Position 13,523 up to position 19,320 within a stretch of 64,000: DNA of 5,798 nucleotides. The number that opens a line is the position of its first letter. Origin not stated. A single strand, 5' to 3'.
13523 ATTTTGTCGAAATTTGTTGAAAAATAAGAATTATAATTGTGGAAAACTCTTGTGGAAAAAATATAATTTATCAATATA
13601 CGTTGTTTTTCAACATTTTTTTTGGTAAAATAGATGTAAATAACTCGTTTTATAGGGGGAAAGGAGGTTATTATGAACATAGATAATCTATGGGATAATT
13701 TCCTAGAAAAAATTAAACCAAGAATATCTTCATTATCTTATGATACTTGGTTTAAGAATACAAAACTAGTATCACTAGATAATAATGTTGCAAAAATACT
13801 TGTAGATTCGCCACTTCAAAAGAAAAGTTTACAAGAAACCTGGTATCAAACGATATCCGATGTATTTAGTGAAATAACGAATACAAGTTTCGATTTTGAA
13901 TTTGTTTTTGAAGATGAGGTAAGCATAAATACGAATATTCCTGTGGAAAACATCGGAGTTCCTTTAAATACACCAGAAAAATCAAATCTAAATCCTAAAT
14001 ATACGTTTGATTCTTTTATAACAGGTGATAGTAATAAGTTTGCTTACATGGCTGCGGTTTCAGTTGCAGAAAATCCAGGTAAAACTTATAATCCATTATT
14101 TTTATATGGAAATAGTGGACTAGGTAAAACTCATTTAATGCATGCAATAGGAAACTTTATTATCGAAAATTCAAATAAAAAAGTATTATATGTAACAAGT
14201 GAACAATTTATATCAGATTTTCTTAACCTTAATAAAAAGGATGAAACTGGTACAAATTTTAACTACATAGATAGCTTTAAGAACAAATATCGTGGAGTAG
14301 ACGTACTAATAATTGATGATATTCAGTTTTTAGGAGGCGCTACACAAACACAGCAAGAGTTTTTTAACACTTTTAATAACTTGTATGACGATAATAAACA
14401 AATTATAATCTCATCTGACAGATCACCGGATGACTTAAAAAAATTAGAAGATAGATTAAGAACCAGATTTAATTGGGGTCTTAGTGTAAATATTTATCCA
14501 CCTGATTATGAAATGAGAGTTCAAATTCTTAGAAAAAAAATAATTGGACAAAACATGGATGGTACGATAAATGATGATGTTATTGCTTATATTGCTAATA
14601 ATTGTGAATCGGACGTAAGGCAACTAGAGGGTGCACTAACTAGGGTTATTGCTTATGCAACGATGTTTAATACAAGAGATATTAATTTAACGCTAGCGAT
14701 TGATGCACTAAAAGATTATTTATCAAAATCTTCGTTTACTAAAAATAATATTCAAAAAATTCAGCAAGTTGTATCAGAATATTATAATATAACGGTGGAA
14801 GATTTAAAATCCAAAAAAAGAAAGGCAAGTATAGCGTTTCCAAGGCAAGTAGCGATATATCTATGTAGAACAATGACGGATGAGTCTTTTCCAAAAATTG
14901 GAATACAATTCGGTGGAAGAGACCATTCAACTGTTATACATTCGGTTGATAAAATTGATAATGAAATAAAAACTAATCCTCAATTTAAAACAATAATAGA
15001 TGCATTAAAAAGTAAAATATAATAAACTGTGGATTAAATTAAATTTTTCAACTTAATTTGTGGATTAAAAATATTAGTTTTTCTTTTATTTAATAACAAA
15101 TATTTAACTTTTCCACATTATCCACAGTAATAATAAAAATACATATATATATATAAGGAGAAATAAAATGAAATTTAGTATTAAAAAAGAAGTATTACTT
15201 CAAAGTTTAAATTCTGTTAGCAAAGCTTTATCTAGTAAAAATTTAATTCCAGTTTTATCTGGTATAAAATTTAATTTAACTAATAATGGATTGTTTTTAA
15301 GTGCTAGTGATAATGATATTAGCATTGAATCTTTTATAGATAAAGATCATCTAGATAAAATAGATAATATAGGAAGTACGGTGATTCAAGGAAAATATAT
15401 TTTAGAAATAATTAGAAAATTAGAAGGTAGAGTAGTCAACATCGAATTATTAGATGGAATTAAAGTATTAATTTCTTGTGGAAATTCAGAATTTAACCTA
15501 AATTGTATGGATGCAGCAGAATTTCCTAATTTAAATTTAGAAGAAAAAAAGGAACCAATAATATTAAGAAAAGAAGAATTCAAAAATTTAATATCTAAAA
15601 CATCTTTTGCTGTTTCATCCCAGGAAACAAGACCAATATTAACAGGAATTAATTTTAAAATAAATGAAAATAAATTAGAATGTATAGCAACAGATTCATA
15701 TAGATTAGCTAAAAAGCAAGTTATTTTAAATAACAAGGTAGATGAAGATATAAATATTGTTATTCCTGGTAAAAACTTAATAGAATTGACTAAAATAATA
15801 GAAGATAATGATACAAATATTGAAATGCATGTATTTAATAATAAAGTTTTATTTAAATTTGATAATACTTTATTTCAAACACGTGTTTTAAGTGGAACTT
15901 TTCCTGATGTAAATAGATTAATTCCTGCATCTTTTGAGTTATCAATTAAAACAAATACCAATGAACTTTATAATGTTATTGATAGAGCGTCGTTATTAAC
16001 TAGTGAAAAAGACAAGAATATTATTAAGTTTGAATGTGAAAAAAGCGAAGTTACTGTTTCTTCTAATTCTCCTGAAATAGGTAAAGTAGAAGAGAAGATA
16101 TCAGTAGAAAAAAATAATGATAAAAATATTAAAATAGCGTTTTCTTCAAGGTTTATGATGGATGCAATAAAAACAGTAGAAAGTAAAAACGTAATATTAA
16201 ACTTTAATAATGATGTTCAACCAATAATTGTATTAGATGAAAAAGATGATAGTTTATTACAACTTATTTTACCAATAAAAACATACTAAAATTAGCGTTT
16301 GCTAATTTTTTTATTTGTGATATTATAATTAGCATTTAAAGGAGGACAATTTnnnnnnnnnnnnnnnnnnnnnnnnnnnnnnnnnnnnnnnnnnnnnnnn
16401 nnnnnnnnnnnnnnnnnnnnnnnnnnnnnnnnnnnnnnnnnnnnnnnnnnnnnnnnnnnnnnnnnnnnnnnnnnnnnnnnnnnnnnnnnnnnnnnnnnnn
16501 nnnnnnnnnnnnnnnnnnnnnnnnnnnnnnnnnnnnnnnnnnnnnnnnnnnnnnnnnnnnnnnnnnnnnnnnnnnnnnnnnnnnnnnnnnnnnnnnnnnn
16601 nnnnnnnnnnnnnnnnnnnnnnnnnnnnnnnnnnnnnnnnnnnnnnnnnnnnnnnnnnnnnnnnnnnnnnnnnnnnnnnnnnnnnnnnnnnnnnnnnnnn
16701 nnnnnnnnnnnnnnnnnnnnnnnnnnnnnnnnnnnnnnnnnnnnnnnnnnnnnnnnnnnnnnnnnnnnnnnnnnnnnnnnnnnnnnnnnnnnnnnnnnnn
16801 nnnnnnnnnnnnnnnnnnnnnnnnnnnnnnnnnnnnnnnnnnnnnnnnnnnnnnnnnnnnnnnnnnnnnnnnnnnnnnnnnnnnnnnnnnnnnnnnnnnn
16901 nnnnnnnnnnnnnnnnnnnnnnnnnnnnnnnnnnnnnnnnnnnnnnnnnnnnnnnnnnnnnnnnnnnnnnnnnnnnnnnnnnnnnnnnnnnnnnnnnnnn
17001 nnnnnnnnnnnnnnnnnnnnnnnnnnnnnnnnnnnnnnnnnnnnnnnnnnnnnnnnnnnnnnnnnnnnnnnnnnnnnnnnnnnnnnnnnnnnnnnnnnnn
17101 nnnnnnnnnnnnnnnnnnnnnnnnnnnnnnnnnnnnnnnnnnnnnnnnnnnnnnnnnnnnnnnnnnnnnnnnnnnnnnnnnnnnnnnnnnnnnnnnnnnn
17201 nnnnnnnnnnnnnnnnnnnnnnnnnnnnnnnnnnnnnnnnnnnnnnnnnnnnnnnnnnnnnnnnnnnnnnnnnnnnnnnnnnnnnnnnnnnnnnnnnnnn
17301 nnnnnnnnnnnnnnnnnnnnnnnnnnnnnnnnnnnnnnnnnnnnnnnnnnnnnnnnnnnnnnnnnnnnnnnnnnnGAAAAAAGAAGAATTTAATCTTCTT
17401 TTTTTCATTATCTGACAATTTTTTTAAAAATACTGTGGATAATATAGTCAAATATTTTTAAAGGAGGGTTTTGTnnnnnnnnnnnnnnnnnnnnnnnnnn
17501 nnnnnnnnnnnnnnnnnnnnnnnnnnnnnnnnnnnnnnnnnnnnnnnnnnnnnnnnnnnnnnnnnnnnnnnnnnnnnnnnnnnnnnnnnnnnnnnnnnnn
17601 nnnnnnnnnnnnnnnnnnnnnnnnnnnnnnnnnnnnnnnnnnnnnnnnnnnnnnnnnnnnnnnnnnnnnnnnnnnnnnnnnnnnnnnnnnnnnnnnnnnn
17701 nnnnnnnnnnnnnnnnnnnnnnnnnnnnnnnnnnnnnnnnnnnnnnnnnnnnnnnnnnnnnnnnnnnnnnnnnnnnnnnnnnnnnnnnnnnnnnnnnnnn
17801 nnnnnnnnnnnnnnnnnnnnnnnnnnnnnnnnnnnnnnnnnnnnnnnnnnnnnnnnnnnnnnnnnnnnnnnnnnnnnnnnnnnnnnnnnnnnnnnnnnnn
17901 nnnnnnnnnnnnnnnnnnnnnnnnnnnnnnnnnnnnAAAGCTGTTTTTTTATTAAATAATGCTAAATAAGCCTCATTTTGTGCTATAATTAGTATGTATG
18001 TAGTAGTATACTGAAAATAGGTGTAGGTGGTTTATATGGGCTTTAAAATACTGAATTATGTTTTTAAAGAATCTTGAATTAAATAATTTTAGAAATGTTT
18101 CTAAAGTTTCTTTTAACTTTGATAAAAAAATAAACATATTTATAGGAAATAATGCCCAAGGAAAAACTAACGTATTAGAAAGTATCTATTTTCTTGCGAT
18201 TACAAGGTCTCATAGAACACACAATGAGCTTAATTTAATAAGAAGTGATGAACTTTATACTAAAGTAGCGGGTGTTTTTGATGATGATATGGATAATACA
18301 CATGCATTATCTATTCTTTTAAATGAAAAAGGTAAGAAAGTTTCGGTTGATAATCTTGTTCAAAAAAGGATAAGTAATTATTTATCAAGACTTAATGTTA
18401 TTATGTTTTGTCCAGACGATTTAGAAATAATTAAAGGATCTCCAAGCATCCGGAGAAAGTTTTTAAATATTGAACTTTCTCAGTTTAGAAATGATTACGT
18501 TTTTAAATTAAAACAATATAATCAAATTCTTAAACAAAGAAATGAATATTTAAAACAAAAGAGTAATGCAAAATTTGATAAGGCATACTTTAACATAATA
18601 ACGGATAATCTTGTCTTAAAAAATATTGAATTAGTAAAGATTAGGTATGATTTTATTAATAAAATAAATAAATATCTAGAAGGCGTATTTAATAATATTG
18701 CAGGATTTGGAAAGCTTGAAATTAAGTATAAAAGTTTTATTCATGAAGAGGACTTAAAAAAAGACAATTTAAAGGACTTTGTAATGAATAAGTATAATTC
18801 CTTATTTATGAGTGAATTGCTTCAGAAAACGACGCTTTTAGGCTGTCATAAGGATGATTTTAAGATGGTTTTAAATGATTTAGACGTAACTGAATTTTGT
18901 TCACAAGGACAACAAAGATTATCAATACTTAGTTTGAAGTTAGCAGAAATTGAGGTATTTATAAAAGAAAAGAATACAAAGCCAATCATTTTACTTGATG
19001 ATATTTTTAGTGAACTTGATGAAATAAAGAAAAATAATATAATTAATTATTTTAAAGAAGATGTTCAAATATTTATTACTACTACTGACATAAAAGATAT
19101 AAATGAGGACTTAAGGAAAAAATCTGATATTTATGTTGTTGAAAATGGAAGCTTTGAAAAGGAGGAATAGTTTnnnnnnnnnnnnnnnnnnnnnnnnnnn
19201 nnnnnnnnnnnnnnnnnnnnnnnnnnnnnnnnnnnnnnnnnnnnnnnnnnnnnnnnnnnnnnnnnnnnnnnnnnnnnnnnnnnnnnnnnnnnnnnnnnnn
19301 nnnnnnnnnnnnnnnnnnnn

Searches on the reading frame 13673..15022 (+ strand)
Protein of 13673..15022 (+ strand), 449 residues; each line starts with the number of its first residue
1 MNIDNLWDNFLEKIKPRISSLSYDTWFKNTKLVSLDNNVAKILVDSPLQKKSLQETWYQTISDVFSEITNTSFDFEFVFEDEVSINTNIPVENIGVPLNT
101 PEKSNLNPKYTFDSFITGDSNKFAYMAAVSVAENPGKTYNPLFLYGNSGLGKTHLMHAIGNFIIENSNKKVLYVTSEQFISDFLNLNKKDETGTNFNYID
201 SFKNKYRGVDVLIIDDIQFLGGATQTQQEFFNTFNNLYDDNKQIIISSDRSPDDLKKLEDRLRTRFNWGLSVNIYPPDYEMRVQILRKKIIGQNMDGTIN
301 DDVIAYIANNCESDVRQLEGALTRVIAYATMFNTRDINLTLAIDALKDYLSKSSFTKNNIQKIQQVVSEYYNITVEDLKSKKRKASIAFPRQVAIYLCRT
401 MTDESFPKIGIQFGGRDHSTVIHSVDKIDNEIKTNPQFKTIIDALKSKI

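Call 7: search_protein_families(library=pfam, proteins=[window:13673-15022:+])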
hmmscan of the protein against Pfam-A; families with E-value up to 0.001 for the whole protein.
window:13673-15022:+ (449 aa): 9 families
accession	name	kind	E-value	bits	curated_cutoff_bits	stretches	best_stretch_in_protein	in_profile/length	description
PF00308.24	Bac_DnaA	-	1.1e-65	221.2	23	1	106-272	1-161/162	Bacterial DnaA ATPAse domain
PF08299.17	Bac_DnaA_C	-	3.7e-32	110.6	31.5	1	360-428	1-69/69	Bacterial dnaA protein helix-turn-helix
PF01695.23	IstB_IS21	-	1.5e-08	34.9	24.1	1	140-251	93-195/238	IstB-like ATP binding protein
PF11638.13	DnaA_N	-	3.3e-08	33.6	24.6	1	5-66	2-64/65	DnaA N-terminal domain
PF13173.12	AAA_14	-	1.5e-06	28.6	27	1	140-276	3-122/129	AAA domain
PF00004.35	AAA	-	1.1e-05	26.4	21.2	1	143-257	2-116/131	ATPase family associated with various cellular activities (AAA)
PF13401.12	AAA_22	-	1.7e-05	25.6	27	1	140-241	6-113/130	AAA domain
PF01637.24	ATPase_2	-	1.8e-05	25.1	33.2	1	137-246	18-114/225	ATPase domain predominantly from Archaea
PF00910.28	RNA_helicase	-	0.00039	21.3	21.5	1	143-240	2-77/105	RNA helicase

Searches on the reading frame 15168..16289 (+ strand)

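Call 7: search_protein_families(library=pfam, proteins=[window:15168-16289:+])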
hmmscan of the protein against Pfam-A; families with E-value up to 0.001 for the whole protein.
window:15168-16289:+ (373 aa): 3 families
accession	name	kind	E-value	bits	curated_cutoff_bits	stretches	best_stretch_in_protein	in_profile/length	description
PF00712.24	DNA_pol3_beta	-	3.4e-43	147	24.4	2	1-122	1-119/120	DNA polymerase III beta subunit, N-terminal domain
PF02767.21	DNA_pol3_beta_2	-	3.1e-39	134.3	27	2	133-247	2-116/116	DNA polymerase III beta subunit, central domain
PF02768.20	DNA_pol3_beta_3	-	1.1e-25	90.2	27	1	250-370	2-120/121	DNA polymerase III beta subunit, C-terminal domain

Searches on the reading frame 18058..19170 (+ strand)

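Call 7: search_protein_families(library=pfam, proteins=[window:18058-19170:+])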
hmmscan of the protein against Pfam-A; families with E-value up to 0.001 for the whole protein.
window:18058-19170:+ (370 aa): 4 families
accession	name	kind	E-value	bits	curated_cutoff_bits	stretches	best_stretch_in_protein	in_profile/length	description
PF02463.25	SMC_N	-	3.5e-18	66.3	40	1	2-364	1-217/220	RecF/RecN/SMC N terminal domain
PF13476.12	AAA_23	-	2.4e-06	28.7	27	1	6-180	2-188/201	AAA domain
PF13175.12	AAA_15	-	2.4e-05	24.6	32.1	1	1-356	1-294/374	AAA ATPase domain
PF13304.12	AAA_21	-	0.0005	20.7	27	0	25-62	1-26/304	AAA domain, putative AbiEii toxin, Type IV TA system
